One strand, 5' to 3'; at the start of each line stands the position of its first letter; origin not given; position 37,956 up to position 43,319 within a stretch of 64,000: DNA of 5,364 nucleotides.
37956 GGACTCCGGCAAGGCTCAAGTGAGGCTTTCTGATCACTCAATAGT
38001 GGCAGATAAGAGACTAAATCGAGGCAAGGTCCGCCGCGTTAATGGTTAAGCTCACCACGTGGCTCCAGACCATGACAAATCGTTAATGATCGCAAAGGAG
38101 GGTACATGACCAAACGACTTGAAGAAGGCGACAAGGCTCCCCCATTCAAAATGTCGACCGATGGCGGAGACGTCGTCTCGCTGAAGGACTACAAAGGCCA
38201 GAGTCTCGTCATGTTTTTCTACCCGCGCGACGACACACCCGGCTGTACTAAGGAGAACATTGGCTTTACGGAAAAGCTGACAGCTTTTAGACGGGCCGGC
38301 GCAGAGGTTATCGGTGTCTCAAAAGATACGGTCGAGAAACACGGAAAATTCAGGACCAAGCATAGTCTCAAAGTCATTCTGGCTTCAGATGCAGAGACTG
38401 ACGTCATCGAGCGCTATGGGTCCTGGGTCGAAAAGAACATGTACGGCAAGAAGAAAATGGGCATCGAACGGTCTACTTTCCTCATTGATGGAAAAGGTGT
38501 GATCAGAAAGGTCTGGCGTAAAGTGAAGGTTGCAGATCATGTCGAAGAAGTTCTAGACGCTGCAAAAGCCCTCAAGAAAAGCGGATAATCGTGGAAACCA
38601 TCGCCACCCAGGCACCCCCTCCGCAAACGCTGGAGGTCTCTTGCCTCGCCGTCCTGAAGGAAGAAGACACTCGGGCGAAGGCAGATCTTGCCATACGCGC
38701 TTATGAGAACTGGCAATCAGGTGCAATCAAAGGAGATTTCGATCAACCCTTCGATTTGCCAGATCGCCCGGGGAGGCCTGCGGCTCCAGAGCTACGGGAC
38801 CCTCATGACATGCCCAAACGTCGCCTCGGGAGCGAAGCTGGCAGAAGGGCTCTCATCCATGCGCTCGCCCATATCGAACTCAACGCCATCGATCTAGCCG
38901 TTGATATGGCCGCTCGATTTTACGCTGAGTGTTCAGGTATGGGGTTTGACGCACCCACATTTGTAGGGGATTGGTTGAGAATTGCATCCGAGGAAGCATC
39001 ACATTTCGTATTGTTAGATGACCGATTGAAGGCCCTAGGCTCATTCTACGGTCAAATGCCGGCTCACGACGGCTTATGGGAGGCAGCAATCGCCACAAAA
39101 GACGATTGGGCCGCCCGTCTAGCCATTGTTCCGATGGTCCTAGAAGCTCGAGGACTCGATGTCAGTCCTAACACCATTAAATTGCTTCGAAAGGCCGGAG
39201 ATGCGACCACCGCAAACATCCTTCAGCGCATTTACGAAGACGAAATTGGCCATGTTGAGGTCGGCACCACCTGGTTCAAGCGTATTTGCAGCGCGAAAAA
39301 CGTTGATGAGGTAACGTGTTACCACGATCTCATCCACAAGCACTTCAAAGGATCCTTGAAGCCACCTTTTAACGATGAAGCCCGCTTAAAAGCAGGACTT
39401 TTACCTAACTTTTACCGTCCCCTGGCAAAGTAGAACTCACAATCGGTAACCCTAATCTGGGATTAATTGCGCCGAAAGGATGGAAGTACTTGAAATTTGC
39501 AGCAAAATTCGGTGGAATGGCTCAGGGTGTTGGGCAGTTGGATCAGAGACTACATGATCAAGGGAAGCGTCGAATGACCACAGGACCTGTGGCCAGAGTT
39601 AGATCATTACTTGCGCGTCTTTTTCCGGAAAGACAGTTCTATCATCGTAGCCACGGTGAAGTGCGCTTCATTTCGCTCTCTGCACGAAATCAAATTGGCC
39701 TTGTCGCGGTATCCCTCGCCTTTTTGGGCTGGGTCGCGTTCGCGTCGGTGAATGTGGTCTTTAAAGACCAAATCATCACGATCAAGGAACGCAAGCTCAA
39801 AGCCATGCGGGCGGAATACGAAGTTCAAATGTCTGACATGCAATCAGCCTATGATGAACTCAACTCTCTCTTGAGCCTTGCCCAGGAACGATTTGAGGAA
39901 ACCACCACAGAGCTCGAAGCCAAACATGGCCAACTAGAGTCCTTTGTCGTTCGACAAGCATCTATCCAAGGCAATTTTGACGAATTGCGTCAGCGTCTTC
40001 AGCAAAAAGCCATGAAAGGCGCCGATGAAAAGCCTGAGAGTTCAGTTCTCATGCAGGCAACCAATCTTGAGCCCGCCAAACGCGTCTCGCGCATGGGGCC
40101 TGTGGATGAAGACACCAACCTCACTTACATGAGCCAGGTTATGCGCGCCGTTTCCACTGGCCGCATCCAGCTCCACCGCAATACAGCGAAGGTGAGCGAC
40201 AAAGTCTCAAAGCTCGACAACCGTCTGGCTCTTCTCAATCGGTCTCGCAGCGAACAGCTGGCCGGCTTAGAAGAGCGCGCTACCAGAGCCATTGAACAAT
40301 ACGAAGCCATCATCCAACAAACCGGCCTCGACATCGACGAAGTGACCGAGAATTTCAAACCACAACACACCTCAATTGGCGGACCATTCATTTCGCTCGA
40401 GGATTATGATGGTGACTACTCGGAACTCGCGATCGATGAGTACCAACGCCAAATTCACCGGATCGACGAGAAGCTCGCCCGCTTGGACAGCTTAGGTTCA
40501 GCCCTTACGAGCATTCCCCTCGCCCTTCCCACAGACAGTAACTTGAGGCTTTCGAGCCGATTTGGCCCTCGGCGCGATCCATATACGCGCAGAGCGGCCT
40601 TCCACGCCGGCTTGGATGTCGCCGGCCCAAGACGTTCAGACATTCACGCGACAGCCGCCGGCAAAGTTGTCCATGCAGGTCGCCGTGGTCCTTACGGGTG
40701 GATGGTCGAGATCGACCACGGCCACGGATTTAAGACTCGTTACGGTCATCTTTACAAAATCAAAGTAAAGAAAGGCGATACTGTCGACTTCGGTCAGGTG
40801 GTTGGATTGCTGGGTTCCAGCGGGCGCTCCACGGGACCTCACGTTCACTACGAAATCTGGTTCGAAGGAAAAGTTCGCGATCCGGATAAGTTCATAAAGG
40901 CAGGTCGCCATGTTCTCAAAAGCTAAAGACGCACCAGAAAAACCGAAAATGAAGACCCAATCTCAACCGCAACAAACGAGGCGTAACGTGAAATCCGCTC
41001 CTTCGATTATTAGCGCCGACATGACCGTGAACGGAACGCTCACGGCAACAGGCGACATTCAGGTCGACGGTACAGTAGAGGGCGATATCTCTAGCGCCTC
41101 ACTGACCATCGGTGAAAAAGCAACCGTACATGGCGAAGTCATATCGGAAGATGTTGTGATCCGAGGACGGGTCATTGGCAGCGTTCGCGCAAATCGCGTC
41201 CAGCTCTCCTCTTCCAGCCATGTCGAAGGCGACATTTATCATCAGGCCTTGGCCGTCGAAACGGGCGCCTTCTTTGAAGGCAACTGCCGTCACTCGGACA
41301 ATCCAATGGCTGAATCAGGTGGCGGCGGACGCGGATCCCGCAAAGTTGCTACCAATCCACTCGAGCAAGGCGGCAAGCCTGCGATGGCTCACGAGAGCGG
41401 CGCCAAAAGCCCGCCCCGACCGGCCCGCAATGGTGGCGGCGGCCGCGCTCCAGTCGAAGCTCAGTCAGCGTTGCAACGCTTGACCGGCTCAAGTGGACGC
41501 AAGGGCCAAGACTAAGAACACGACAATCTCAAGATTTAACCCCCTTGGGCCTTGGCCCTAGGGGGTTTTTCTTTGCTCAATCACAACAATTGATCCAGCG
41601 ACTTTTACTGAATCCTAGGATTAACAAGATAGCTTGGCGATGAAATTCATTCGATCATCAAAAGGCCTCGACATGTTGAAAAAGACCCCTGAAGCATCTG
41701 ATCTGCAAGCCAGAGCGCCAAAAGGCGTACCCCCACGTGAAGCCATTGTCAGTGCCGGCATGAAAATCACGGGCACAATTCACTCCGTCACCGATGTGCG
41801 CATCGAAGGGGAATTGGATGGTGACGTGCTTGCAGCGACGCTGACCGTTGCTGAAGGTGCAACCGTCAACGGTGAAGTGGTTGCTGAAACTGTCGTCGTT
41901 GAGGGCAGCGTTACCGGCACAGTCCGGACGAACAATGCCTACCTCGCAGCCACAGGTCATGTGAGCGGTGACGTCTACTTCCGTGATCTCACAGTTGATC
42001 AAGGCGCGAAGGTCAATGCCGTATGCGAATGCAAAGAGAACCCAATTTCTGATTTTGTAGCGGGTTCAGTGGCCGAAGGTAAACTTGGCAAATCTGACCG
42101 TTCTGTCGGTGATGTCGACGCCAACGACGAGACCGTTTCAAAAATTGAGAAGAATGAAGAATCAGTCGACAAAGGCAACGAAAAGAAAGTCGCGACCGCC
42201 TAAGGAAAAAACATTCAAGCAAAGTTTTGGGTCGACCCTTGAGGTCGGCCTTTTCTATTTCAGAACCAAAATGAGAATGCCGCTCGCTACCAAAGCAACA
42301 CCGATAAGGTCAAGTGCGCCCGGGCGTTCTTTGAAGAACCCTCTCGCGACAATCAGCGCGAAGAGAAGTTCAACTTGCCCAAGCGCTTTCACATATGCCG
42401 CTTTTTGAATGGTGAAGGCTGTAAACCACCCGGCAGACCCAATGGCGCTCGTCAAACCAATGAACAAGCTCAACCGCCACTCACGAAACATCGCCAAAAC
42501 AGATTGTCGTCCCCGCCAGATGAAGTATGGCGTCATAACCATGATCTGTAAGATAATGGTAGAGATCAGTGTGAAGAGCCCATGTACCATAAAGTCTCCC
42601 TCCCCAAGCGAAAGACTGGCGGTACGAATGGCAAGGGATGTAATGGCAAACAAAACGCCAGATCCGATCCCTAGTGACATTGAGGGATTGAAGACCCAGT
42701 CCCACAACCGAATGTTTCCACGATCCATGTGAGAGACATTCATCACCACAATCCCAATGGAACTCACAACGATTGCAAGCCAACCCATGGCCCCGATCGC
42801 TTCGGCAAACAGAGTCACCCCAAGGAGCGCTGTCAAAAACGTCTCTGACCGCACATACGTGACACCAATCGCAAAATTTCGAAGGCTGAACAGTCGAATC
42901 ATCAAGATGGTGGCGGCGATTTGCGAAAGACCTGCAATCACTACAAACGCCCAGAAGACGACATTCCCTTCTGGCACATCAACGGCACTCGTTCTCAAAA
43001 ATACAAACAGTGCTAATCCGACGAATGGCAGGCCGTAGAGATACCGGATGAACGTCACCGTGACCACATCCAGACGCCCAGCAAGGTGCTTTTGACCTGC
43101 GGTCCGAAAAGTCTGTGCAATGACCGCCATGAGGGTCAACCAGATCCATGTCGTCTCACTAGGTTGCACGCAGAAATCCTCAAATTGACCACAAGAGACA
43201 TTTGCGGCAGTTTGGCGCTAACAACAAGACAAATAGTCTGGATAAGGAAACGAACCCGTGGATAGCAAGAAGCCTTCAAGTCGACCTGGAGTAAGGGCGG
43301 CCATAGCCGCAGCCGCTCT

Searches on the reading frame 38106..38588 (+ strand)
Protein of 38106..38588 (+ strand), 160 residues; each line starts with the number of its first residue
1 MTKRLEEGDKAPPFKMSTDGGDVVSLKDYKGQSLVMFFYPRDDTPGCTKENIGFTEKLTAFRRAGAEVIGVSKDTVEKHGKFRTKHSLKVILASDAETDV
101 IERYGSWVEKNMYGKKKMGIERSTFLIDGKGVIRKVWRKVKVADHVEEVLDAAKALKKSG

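Call 94: search_protein_families(library=pfam, proteins=[window:38106-38588:+], max_evalue=0.001)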
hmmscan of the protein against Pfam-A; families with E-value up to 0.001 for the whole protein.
window:38106-38588:+ (160 aa): 2 families
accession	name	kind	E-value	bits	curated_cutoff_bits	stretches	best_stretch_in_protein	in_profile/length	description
PF00578.27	AhpC-TSA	-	5.8e-36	123.6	26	1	8-135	2-123/124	AhpC/TSA family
PF08534.16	Redoxin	-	3e-21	76.2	26.6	1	7-142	2-137/148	Redoxin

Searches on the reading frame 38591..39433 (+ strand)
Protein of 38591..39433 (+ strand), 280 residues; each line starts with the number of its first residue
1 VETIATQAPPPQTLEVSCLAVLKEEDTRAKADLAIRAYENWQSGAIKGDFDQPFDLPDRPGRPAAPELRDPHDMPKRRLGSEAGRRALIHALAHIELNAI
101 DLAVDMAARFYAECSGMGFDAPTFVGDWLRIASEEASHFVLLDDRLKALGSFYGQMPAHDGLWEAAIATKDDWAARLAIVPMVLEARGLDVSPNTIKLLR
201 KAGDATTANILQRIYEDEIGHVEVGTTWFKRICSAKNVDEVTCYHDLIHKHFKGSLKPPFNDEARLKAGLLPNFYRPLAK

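Call 94: search_protein_families(library=pfam, proteins=[window:38591-39433:+], max_evalue=0.001)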
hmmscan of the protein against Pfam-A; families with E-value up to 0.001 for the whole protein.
window:38591-39433:+ (280 aa): 1 family
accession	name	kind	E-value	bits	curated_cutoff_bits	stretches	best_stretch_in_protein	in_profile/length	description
PF04305.20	DUF455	-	4.7e-92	308.5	34.3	1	24-275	2-246/247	Protein of unknown function (DUF455)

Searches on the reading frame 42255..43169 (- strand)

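Call 94: search_protein_families(library=pfam, proteins=[window:42255-43169:-], max_evalue=0.001)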
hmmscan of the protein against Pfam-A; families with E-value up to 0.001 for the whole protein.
window:42255-43169:- (304 aa): 2 families
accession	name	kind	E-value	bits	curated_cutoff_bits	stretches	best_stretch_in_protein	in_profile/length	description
PF00892.27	EamA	-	1.4e-14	55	28.2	2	164-302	4-134/135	EamA-like transporter family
PF05653.20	Mg_trans_NIPA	-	0.00037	20.2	26.2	1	239-303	57-121/295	Magnesium transporter NIPA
